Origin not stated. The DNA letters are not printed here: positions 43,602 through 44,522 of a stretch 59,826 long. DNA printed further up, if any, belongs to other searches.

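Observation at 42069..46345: Tightly coupled block of CCA-adding/repair enzyme, SpoT-type small alarmone hydrolase, metallophosphoesterase and NUDIX: candidate tRNA-3'-end repair or anti-toxSAS counter-defence module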

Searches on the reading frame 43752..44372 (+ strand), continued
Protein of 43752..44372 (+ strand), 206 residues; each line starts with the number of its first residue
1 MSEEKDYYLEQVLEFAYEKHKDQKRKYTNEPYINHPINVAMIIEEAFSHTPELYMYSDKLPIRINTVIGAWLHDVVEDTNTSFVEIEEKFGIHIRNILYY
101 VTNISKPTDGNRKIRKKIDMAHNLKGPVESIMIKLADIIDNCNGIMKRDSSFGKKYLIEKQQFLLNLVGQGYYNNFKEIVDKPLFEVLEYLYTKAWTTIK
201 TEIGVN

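Call 33: get_annotated_region(hit=H80, flank=6000)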
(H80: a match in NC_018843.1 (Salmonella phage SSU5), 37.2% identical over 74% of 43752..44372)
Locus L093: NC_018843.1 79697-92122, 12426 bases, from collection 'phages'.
description: Salmonella phage SSU5, complete genome.
organism: Salmonella phage SSU5 (NCBI taxid 1177632)
taxonomy: Viruses; Duplodnaviria; Heunggongvirae; Uroviricota; Caudoviricetes
host: Salmonella enterica subsp. enterica serovar Typhimurium strain LT2; source: -; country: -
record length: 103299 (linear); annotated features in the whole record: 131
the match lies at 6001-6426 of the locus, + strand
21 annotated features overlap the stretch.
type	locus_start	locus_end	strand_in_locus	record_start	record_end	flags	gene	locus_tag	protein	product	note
CDS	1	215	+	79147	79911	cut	-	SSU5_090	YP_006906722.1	Rnase H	-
CDS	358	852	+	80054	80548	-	-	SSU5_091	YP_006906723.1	hypothetical protein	-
CDS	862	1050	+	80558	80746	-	-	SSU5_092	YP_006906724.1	hypothetical protein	-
CDS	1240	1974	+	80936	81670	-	-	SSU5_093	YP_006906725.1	anti-repressor Ant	-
CDS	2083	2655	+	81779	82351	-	-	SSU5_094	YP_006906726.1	hypothetical protein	-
CDS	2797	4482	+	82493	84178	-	-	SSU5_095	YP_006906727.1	DNA methyltransferase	-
CDS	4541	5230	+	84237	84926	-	-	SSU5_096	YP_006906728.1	hypothetical protein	-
CDS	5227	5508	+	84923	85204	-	-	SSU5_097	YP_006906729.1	putative Eaa protein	-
CDS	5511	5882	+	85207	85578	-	-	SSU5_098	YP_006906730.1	hypothetical protein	-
CDS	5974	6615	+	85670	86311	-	-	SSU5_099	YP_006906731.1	metal-dependent phosphohydrolase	-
CDS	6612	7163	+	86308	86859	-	-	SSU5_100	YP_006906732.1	hypothetical protein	-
CDS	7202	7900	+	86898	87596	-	-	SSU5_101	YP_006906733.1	lysozyme inhibitor LprI family protein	-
CDS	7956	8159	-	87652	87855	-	-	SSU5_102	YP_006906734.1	putative selenium delivery protein YdfZ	-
CDS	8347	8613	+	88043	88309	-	-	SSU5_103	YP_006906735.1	hypothetical protein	-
CDS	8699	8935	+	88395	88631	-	-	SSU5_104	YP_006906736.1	DUF1380 domain-containing protein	-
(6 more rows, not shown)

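Call 45: search_protein_families(library=pfam, proteins=[L001:7042-7542:+, L001:7607-8098:+, L001:8113-8550:+, L001:9520-9966:+, L001:9959-10666:+, L001:10652-10969:-, L001:11245-11742:+, L001:11785-12513:+, L001:13404-13823:+, L001:15489-15980:+], max_evalue=0.01)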
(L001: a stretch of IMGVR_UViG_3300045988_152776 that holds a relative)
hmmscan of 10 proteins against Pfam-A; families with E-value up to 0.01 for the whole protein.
L001:7042-7542:+ (166 aa): 2 families
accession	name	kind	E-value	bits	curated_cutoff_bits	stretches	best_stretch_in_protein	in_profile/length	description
PF00075.30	RNase_H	-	1.6e-15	58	25.8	1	1-140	4-138/141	RNase H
PF13456.12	RVT_3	-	1.1e-06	29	21.6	1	5-108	2-100/123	Reverse transcriptase-like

L001:7607-8098:+ (163 aa): 1 family
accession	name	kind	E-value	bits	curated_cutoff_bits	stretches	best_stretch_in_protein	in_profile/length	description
PF01981.21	PTH2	-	1.1e-08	35.7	23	1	6-85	3-77/115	Peptidyl-tRNA hydrolase PTH2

L001:8113-8550:+ (145 aa): 0 families

L001:9520-9966:+ (148 aa): 1 family
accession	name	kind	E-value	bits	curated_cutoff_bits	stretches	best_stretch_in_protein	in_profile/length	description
PF09643.15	YopX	-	6.8e-07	29.8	22.4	1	6-142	1-127/128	YopX protein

L001:9959-10666:+ (235 aa): 2 families
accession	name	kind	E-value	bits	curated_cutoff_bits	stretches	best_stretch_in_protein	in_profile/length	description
PF13328.12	HD_4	-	2.5e-08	34.2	27.2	1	17-148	1-127/156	HD domain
PF01966.28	HD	-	8.3e-07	29.7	22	1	37-144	1-115/116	HD domain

L001:10652-10969:- (105 aa): 3 families
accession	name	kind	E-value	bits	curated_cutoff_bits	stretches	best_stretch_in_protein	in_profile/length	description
PF13455.12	MUG113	-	4.5e-14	53.2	22.3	1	13-80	1-69/73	Meiotically up-regulated gene 113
PF10544.15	T5orf172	-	2.5e-12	47.6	20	1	3-79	2-95/101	T5orf172 domain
PF01541.30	GIY-YIG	-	0.0013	19.4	22.6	1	1-45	1-48/78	GIY-YIG catalytic domain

L001:11245-11742:+ (165 aa): 0 families

L001:11785-12513:+ (242 aa): 0 families

L001:13404-13823:+ (139 aa): 0 families

L001:15489-15980:+ (163 aa): 1 family
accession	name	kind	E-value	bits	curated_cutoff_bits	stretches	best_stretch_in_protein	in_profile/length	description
PF00011.27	HSP20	-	1.2e-09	38.6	20.8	1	72-162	11-101/102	Hsp20/alpha crystallin family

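Call 46: find_encoding_contigs(protein=window:43752-44372:+, flank=10000, max_places=4)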
Protein window:43752-44372:+ (206 aa): no gene with exactly this product is on record in the collection.

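Call 57: get_annotated_region(hit=H62, flank=5000)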
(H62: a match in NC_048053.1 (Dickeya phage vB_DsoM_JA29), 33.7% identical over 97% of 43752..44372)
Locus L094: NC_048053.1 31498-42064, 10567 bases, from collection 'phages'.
description: Dickeya phage vB_DsoM_JA29, complete genome.
organism: Dickeya phage vB_DsoM_JA29 (NCBI taxid 2283031)
taxonomy: Viruses; Duplodnaviria; Heunggongvirae; Uroviricota; Caudoviricetes; Salmondvirus; Salmondvirus JA29
host: Dickeya solani MK10; source: waterway; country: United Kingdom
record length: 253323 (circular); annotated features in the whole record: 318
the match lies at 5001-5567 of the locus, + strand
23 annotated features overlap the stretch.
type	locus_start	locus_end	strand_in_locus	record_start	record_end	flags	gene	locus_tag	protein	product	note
CDS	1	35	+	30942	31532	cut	-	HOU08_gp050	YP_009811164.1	hypothetical protein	-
CDS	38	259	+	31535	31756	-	-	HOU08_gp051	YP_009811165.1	hypothetical protein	-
CDS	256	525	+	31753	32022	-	-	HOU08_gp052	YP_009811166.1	hypothetical protein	-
CDS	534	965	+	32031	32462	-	-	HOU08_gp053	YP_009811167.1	hypothetical protein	-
CDS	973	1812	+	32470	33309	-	-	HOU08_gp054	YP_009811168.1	hypothetical protein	-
CDS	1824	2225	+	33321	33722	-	-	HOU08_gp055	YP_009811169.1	putative ASCH domain-containing protein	-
CDS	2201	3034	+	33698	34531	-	-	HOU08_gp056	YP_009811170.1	hypothetical protein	-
CDS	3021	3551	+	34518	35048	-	-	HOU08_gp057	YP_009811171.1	hypothetical protein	-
CDS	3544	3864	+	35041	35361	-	-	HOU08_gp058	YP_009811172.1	hypothetical protein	-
CDS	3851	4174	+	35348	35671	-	-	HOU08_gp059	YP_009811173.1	hypothetical protein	-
CDS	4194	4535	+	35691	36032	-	-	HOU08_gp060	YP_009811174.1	hypothetical protein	-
CDS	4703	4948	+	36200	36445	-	-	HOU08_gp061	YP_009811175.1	putative bifunctional (p)ppGpp synthetase/guanosine-3' 5'-bis diphosphate 3'-pyrophosphohydrolase protein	-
CDS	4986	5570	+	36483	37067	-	-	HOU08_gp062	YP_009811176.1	metal-dependent phosphohydrolase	-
CDS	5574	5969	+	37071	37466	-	-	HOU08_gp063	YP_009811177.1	hypothetical protein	-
CDS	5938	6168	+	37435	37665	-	-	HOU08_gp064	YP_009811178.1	hypothetical protein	-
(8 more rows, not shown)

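Call 58: get_annotated_region(hit=H69, flank=5000)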
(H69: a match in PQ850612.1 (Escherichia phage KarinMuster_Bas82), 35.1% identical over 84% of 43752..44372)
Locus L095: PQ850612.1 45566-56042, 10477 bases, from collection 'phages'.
description: Escherichia phage KarinMuster_Bas82, complete genome.
organism: Escherichia phage KarinMuster_Bas82 (NCBI taxid 3398420)
taxonomy: Viruses; Duplodnaviria; Heunggongvirae; Uroviricota; Caudoviricetes
host: Escherichia coli; source: Rhine water; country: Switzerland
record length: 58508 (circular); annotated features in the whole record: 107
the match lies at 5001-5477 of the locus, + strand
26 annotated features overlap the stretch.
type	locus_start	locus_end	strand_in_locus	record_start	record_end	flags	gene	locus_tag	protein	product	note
CDS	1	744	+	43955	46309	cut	-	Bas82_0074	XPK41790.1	DNA primase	RNA and nucleotide metabolism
CDS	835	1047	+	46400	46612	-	-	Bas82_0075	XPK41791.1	hypothetical protein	-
CDS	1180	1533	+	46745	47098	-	-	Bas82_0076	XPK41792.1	hypothetical protein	-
CDS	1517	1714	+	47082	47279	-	-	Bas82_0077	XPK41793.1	lipoprotein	-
CDS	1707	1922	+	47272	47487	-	-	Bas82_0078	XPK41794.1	hypothetical protein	-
CDS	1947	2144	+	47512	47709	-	-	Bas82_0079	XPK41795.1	hypothetical protein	-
CDS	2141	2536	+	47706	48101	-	-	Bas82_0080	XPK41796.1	GTP-binding domain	-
CDS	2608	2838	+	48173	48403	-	-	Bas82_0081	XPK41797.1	hypothetical protein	-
CDS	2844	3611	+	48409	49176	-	-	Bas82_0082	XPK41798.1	ParB-like partition protein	RNA and nucleotide metabolism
CDS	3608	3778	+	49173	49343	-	-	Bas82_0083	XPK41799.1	hypothetical protein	-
CDS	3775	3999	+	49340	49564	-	-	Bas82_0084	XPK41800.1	hypothetical protein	-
CDS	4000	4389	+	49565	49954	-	-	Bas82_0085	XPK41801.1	hypothetical protein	-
CDS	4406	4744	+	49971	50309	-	-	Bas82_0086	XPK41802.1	hypothetical protein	-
CDS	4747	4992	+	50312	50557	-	-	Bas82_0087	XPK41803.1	hypothetical protein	-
CDS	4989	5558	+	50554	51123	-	-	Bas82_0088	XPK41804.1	metal-dependent phosphohydrolase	-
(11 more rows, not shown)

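Call 59: get_annotated_region(hit=H81, flank=5000)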
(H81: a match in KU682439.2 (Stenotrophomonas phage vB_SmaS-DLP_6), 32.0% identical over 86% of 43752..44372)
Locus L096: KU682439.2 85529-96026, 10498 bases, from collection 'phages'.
description: Stenotrophomonas phage vB_SmaS-DLP_6, complete genome.
organism: Stenotrophomonas phage vB_SmaS-DLP_6 (NCBI taxid 1651816)
taxonomy: Viruses; Duplodnaviria; Heunggongvirae; Uroviricota; Caudoviricetes
host: Stenotrophomonas maltophilia D1571; source: soil; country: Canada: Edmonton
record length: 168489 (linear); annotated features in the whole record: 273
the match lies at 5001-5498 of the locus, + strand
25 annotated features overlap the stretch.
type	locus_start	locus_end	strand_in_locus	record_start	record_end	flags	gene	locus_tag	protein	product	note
CDS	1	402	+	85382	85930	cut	-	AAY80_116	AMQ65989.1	hypothetical protein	-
CDS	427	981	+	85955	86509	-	-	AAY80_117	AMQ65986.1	hypothetical protein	-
CDS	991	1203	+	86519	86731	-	-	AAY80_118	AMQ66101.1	hypothetical protein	-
CDS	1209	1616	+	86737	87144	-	-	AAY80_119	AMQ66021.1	hypothetical protein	-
CDS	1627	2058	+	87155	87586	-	-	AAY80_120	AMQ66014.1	hypothetical protein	-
CDS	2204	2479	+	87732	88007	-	-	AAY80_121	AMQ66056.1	hypothetical protein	-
CDS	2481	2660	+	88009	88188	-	-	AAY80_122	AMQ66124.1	hypothetical protein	-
CDS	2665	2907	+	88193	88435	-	-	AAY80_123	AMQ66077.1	hypothetical protein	-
CDS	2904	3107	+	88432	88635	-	-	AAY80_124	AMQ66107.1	hypothetical protein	-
CDS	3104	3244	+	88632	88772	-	-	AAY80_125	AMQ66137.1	hypothetical protein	-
CDS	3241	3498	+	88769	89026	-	-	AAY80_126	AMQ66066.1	hypothetical protein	-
CDS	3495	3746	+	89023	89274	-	-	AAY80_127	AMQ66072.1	hypothetical protein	-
CDS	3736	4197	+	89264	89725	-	-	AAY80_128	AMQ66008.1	hypothetical protein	-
CDS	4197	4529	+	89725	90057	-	-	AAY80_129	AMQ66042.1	hypothetical protein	-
CDS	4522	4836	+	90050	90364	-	-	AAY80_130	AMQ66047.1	hypothetical protein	-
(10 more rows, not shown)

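Call 60: get_annotated_region(hit=H82, flank=5000)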
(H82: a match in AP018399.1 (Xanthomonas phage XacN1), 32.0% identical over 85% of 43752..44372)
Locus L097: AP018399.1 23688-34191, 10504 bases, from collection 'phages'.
description: Xanthomonas phage XacN1 DNA, complete genome.
organism: Xanthomonas phage XacN1 (NCBI taxid 2042251)
taxonomy: Viruses; Duplodnaviria; Heunggongvirae; Uroviricota; Caudoviricetes
host: Xanthomonas citri; source: -; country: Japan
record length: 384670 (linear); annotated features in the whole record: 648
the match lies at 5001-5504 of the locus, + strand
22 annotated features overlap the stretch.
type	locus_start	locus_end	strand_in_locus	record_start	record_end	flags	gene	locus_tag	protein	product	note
CDS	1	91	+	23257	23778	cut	-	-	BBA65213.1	predicted ORF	ORF065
CDS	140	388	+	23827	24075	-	-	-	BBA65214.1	hypothetical protein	ORF066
CDS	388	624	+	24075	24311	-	-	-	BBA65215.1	predicted ORF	ORF067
CDS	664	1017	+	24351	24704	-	-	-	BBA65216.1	predicted ORF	ORF068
CDS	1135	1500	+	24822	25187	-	-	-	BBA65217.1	predicted ORF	ORF069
CDS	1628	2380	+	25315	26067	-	-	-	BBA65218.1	hypothetical protein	ORF070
CDS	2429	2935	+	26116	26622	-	-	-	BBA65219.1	hypothetical protein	ORF071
CDS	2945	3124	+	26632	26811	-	-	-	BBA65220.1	predicted ORF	ORF072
CDS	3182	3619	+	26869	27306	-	-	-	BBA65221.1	predicted ORF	ORF073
CDS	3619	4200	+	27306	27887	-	-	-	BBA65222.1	hypothetical protein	ORF074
CDS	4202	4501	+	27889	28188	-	-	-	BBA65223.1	predicted ORF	ORF075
CDS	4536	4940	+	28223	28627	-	-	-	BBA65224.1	predicted ORF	ORF076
CDS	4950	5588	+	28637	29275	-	-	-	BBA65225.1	GTP pyrophosphokinase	ORF077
CDS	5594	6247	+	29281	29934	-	-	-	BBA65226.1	predicted ORF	ORF078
tRNA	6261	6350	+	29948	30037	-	-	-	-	tRNA-Ser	-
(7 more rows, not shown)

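Call 76: find_related_loci(query=A4, collection=viral_contigs, flank=10000)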
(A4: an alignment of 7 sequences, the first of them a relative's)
Query A4 (256 aa) in viral_contigs; peptide patterns used: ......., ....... (x = any residue, [..] = any of these).
600 stretches matched a pattern (row limit reached: there are more); 531 encode a relative of the query (tblastn E <= 1e-3); the best 80 are kept; 80 distinct loci.
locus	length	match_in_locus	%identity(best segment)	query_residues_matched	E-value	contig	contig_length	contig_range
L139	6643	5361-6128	100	1-256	1e-175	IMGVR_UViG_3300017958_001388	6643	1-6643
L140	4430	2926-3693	100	1-256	5e-180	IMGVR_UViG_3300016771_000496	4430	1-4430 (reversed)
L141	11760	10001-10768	100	1-256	1e-174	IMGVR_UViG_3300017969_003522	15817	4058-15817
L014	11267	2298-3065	100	1-256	1e-174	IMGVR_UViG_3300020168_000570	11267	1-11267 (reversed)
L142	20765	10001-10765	92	1-256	8e-161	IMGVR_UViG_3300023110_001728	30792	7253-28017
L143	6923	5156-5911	80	6-256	2e-137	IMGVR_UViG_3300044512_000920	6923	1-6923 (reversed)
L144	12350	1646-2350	83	6-242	7e-135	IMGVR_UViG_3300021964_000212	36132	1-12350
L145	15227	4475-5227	80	6-256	9e-135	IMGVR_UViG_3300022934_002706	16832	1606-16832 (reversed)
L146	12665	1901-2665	77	1-256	2e-134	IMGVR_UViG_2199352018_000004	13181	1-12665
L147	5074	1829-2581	77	1-255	1e-132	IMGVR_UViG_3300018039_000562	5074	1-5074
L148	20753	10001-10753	76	1-255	2e-130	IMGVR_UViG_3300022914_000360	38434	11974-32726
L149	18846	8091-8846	76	1-255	4e-130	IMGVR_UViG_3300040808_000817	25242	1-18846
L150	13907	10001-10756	76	1-255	4e-130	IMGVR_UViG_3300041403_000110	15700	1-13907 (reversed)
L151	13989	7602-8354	76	1-255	8e-130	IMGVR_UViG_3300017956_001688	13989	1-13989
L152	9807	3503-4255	76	1-255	7e-130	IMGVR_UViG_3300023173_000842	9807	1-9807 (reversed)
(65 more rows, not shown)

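Call 96: search_dna_similar(query=window:43752-44372:+, collection=phages, mode=protein, max_rows=60, rows=spread)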
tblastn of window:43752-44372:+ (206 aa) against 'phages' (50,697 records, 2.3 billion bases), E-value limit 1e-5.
Records with a match: 216; places in all: 217; records where one place covers at least 80% of the query: 37.
Best place of each record, by identity: <60% 216.
By first word of the organism name: Pseudomonas 55; Erwinia 46; Rhizobium 14; Bacteriophage 13; Dickeya 8; Klebsiella 8; Vibrio 8; Caulobacter 8; Salmonella 7; Listeria 7; and 19 more.
By host as written in the record: Erwinia amylovora 41; - 26; Pseudomonas aeruginosa 23; Klebsiella pneumoniae 9; Pseudomonas aeruginosa PAO1 8; Listeria monocytogenes 7; Dickeya solani MK10 6; Caulobacter vibrioides CB15 6; and 65 more.
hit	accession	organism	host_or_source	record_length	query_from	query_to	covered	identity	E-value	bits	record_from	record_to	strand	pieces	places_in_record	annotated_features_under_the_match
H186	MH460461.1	Dickeya phage vB_DsoM_JA29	Dickeya solani MK10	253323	3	202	97%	33.7%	3e-19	91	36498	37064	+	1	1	hypothetical protein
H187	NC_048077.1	Dickeya phage vB_DsoM_JA11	Dickeya solani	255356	3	202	97%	33.2%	4e-18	87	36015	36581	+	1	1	metal-dependent phosphohydrolase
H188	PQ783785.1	Escherichia phage PDP46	Escherichia coli HS(pFamp)R (ATCC ...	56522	14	187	84%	35.6%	2e-25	108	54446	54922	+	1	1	RelA/SpoT family (p)ppGpp synthetase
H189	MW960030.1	Rhizobium phage RHph_X66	R. phaseoli sv. phaseoli INC 2-5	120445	1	169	82%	34.3%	2e-21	97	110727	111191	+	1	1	putative metal-dependent phosphohydrolase protein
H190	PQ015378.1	Pseudomonas phage RVTF4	Pseudomonas sp.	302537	9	168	78%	36.0%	2e-16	83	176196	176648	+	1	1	phosphohydrolase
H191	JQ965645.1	Salmonella phage SSU5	Salmonella enterica subsp. enterica ...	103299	15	167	74%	37.2%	4e-21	96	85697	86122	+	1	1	putative guanosine polyphosphate pyrophospho hydrolase/synthetase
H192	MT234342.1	Agrobacterium phage OLIVR5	Rhizogenic Agrobacterium biovar 1 ...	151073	11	168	77%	35.6%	6e-17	84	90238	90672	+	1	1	bifunctional (p)ppGpp synthetase/guanosine-3',5'-bis(diphosphate) ... | ssDNA binding protein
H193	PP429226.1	Rhizobium phage LG08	Agrobacterium radiobacter PL13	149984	11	167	76%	35.8%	2e-16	82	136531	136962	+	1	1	phosphohydrolase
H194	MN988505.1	Rhizobium phage RHph_N1_10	Rhizobium phaseoli N1_10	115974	15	160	71%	38.5%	2e-20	94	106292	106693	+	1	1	putative metal-dependent phosphohydrolase protein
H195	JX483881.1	Rhizobium phage RHEph10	Rhizobium etli CFN42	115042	22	167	71%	38.4%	8e-21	95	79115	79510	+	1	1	putative metal-dependent phosphohydrolase protein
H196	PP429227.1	Rhizobium phage IG49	Agrobacterium radiobacter PL17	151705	11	167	76%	35.2%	2e-15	80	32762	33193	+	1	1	phosphohydrolase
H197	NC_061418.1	Klebsiella phage KpLz-2_45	Klebsiella pneumoniae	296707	2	196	95%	27.4%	1e-7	57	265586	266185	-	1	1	metal-dependent phosphohydrolase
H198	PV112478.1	Klebsiella phage LPKP23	Klebsiella pneumoniae LKP303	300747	2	196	95%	27.4%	1e-7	57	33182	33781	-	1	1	GTP pyrophosphokinase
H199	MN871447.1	Serratia phage KpLz_1_41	Klebsiella pneumoniae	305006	2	196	95%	27.4%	1e-7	57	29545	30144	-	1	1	record has no annotation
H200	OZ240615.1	Klebsiella phage vB_KpM_Centimanus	-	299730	2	193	93%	27.2%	6e-7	55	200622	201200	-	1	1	phosphohydrolase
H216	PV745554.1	Caulobacter phage BL64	Caulobacter vibrioides CB15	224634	7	163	76%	27.8%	2e-6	53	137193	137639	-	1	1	metal-dependent phosphohydrolase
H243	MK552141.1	Burkholderia phage BcepSauron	Burkholderia cenocepacia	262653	12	103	45%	34.8%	1e-9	62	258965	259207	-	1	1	GTP pyrophosphokinase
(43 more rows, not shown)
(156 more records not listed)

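Call 97: get_annotated_region(hit=H216, flank=20000)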
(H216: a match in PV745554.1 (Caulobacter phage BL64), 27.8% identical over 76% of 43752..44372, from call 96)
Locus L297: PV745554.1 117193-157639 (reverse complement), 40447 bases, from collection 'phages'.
description: Caulobacter phage BL64, complete genome.
organism: Caulobacter phage BL64 (NCBI taxid 3436050)
taxonomy: Viruses; Duplodnaviria; Heunggongvirae; Uroviricota; Caudoviricetes; Jeanschmidtviridae; Poindextervirus; Poindextervirus rogue
host: Caulobacter vibrioides CB15; source: -; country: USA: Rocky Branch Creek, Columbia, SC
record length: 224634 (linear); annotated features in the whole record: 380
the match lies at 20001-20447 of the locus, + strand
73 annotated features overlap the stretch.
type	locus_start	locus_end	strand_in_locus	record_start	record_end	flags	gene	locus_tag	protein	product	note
CDS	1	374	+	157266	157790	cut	-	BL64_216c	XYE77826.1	hypothetical protein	-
CDS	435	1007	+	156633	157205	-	-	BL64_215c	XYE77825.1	hypothetical protein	-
CDS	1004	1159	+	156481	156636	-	-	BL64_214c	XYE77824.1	hypothetical protein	-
CDS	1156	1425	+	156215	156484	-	-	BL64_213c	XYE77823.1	hypothetical protein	-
CDS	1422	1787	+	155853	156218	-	-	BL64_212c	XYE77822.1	hypothetical protein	-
CDS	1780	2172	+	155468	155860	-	-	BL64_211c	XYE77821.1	hypothetical protein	-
CDS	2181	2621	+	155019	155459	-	-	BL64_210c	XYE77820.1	hypothetical protein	-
CDS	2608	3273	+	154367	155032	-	-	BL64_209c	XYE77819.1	HNH endonuclease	-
CDS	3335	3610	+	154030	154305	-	-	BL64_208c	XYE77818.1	hypothetical protein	-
CDS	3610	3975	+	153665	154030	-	-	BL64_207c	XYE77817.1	hypothetical protein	-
CDS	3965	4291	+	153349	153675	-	-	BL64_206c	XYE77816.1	hypothetical protein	-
CDS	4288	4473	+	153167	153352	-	-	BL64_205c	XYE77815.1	hypothetical protein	-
CDS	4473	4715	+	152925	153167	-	-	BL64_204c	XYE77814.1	hypothetical protein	-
CDS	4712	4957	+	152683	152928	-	-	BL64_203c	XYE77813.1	hypothetical protein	-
CDS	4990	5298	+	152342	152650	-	-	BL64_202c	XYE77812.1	hypothetical protein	-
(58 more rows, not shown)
